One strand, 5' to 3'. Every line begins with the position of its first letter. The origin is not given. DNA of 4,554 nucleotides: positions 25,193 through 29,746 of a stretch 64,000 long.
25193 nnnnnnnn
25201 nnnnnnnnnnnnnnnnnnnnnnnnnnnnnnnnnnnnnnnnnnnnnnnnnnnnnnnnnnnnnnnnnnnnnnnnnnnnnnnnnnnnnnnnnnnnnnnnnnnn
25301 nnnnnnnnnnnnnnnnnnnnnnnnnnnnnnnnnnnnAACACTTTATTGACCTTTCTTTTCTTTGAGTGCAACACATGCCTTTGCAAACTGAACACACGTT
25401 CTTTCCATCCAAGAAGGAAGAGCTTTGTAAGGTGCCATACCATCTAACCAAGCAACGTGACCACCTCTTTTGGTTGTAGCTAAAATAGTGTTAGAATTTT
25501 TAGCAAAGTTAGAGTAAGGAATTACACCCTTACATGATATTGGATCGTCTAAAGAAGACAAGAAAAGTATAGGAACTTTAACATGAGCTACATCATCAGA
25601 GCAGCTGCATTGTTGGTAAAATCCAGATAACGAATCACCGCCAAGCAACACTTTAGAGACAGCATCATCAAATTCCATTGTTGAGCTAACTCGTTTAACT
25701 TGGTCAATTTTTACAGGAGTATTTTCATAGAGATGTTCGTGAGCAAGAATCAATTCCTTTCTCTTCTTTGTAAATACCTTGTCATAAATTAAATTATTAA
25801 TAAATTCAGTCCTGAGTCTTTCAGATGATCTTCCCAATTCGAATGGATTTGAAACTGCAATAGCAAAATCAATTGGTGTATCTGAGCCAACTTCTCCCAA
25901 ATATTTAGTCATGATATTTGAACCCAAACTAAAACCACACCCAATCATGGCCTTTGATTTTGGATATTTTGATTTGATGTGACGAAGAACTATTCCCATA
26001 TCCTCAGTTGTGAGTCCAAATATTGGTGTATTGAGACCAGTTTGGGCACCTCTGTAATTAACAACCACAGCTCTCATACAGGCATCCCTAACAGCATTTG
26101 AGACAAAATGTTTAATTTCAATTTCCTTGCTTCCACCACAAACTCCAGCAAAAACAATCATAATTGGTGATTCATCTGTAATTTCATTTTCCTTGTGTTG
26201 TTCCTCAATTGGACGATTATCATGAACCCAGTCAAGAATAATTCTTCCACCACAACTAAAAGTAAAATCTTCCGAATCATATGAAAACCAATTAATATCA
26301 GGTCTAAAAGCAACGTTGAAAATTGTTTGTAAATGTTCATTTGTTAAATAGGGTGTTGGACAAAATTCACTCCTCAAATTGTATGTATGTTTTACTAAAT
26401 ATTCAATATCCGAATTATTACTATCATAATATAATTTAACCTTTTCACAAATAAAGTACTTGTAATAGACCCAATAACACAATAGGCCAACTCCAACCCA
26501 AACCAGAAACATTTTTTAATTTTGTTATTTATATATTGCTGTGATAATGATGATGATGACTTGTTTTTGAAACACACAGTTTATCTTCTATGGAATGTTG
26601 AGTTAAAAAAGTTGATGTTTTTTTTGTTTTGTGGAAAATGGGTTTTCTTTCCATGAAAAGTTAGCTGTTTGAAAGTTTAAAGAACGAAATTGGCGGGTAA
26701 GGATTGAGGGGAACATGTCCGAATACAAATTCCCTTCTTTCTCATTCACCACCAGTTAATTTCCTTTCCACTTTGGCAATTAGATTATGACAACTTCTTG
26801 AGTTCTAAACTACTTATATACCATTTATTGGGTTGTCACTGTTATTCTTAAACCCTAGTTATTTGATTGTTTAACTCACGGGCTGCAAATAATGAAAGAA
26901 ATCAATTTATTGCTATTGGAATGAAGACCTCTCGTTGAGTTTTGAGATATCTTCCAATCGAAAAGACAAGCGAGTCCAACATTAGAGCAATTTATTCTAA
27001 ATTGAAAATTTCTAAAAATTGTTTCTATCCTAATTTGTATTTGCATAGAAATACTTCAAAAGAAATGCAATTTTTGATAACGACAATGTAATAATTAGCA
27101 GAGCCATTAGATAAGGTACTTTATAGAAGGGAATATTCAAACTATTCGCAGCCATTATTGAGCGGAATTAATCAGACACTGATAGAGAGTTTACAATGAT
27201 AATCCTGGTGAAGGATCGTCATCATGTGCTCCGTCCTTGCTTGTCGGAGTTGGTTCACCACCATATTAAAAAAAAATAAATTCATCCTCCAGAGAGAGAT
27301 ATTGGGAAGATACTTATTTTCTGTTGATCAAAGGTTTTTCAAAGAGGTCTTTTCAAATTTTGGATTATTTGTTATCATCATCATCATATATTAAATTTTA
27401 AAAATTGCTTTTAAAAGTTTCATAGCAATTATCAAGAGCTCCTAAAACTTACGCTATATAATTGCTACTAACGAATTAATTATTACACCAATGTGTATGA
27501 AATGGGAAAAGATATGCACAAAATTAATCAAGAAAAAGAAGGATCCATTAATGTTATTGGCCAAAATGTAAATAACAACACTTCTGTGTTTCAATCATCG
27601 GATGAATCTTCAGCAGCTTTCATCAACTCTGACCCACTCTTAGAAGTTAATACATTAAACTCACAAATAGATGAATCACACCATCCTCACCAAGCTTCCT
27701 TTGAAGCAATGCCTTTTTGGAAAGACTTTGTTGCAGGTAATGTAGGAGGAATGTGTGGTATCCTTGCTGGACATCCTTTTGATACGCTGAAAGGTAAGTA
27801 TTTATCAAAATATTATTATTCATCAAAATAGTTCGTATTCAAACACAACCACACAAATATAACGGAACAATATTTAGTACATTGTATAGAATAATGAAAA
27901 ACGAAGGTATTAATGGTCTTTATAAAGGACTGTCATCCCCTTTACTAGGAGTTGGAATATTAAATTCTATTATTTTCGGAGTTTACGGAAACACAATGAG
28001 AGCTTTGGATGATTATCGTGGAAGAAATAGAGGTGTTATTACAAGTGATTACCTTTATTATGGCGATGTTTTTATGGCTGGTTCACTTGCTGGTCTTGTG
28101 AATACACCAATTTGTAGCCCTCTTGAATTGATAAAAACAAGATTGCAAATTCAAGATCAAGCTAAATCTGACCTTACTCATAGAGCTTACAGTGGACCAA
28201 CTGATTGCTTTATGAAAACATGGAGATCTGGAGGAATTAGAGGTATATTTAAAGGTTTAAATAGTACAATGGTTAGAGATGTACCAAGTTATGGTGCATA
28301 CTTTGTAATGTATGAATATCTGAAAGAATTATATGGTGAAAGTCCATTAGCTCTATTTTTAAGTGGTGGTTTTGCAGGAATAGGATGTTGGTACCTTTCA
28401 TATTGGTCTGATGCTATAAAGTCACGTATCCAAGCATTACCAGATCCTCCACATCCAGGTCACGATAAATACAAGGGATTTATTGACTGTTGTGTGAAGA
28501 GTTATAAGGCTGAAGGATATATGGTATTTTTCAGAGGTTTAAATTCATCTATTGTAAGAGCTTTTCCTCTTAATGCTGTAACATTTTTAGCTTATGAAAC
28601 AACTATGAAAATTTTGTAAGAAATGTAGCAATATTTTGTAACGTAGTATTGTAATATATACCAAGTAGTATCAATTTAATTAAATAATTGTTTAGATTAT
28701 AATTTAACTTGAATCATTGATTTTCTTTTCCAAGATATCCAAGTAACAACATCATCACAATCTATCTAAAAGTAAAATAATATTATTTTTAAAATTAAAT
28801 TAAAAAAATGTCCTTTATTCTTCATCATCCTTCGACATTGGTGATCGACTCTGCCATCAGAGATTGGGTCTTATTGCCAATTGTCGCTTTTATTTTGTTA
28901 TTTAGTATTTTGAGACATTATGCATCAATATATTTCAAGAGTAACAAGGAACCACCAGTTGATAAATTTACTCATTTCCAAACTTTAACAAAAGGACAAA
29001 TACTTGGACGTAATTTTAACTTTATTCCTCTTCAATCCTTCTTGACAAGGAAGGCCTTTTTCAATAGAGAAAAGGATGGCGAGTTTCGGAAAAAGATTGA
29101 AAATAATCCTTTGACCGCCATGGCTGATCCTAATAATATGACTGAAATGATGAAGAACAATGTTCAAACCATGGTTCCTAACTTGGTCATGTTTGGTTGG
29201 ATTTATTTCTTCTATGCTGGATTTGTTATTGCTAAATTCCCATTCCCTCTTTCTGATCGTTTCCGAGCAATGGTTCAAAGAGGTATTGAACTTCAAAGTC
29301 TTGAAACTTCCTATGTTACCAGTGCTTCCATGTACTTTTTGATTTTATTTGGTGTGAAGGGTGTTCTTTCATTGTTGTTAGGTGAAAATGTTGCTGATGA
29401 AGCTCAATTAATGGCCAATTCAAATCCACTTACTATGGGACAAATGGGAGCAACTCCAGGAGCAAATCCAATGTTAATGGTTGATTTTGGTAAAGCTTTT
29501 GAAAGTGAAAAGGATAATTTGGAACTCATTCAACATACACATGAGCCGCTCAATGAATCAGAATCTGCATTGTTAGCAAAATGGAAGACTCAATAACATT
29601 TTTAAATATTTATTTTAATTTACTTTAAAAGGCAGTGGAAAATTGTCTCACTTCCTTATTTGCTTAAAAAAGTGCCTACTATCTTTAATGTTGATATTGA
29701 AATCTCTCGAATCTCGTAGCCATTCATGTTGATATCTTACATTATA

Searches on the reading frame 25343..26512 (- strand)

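Call 56: search_protein_families(library=pfam, proteins=[window:25343-26512:-], max_evalue=0.001)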
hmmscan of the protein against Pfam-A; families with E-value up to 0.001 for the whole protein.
window:25343-26512:- (389 aa): 1 family
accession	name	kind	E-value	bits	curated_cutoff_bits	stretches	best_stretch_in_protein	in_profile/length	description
PF12146.15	Hydrolase_4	-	0.0004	20.2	27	0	165-327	55-206/239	Serine aminopeptidase, S33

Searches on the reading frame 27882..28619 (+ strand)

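Call 56: search_protein_families(library=pfam, proteins=[window:27882-28619:+], max_evalue=0.001)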
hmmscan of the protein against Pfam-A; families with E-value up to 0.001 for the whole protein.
window:27882-28619:+ (245 aa): 1 family
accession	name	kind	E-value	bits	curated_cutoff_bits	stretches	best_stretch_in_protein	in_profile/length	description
PF00153.32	Mito_carr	-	2.8e-53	178.1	22.3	3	62-153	7-94/96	Mitochondrial carrier protein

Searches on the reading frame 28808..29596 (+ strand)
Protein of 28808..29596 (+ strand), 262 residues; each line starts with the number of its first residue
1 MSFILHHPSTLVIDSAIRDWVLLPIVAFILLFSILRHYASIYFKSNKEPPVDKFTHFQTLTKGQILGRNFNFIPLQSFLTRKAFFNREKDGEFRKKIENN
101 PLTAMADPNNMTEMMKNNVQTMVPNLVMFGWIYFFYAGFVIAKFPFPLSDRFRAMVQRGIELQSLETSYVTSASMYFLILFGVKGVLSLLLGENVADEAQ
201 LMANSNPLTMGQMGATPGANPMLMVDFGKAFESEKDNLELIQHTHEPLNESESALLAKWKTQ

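Call 56: search_protein_families(library=pfam, proteins=[window:28808-29596:+], max_evalue=0.001)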
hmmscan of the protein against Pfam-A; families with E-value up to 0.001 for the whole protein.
window:28808-29596:+ (262 aa): 1 family
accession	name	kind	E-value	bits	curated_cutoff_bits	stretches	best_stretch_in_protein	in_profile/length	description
PF01956.21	EMC3_TMCO1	-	3.6e-42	144.5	27.1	1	11-194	2-168/169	Integral membrane protein EMC3/TMCO1-like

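Call 64: list_cluster_members(proteins=[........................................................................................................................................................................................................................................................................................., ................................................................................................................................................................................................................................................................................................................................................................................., window:28808-29596:+, window:18281-19609:-, window:14303-15982:-, window:6523-7491:-, P0071])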
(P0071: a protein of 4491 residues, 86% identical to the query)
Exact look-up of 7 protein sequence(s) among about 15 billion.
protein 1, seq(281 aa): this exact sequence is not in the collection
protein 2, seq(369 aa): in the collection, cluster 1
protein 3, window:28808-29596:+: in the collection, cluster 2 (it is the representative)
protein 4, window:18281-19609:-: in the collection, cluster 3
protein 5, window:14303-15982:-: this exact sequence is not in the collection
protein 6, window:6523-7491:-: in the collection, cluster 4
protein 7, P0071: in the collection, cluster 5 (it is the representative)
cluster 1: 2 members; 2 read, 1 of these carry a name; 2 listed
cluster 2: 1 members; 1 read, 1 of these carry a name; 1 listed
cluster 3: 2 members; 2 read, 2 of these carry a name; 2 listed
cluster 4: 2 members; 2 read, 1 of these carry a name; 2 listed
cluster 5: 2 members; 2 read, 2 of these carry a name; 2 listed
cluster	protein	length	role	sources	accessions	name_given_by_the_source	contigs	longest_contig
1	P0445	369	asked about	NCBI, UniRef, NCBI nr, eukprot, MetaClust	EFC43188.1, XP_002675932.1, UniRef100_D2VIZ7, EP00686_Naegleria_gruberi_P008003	predicted protein [Naegleria gruberi] | Predicted protein n=1 Tax=Naegleria gruberi TaxID=5762 RepID=D2VIZ7_NAEGR | uncharacterized protein NAEGRDRAFT_68854 [Naegleria gruberi]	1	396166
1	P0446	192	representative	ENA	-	-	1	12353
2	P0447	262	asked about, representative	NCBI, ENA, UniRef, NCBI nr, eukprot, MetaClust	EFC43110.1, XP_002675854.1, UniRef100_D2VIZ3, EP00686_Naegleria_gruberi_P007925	predicted protein [Naegleria gruberi] | ER membrane protein complex subunit 3 n=1 Tax=Naegleria gruberi TaxID=5762 ... | uncharacterized protein NAEGRDRAFT_68850 [Naegleria gruberi]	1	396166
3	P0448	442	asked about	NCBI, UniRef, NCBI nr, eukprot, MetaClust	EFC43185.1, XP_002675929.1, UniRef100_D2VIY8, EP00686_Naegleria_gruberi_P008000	predicted protein [Naegleria gruberi] | Predicted protein n=1 Tax=Naegleria gruberi TaxID=5762 RepID=D2VIY8_NAEGR | uncharacterized protein NAEGRDRAFT_49921 [Naegleria gruberi]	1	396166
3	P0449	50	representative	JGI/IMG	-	hypothetical protein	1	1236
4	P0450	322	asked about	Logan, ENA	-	-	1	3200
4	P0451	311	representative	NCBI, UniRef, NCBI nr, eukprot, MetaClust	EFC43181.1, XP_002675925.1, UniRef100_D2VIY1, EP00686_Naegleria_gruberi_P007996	predicted protein [Naegleria gruberi] | Predicted protein n=1 Tax=Naegleria gruberi TaxID=5762 RepID=D2VIY1_NAEGR | uncharacterized protein NAEGRDRAFT_60718 [Naegleria gruberi]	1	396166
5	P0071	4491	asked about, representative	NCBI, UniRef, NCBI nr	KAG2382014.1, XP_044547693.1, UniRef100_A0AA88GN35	hypothetical protein C9374_005806 [Naegleria lovaniensis] | AAA+ ATPase domain-containing protein n=1 Tax=Naegleria lovaniensis TaxID=51637 ... | uncharacterized protein C9374_005806 [Naegleria lovaniensis]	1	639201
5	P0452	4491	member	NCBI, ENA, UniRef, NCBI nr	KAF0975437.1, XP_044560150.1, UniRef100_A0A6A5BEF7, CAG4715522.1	hypothetical protein FDP41_005431 [Naegleria fowleri] | AAA+ ATPase domain-containing protein n=1 Tax=Naegleria fowleri TaxID=5763 ... | uncharacterized protein FDP41_005431 [Naegleria fowleri]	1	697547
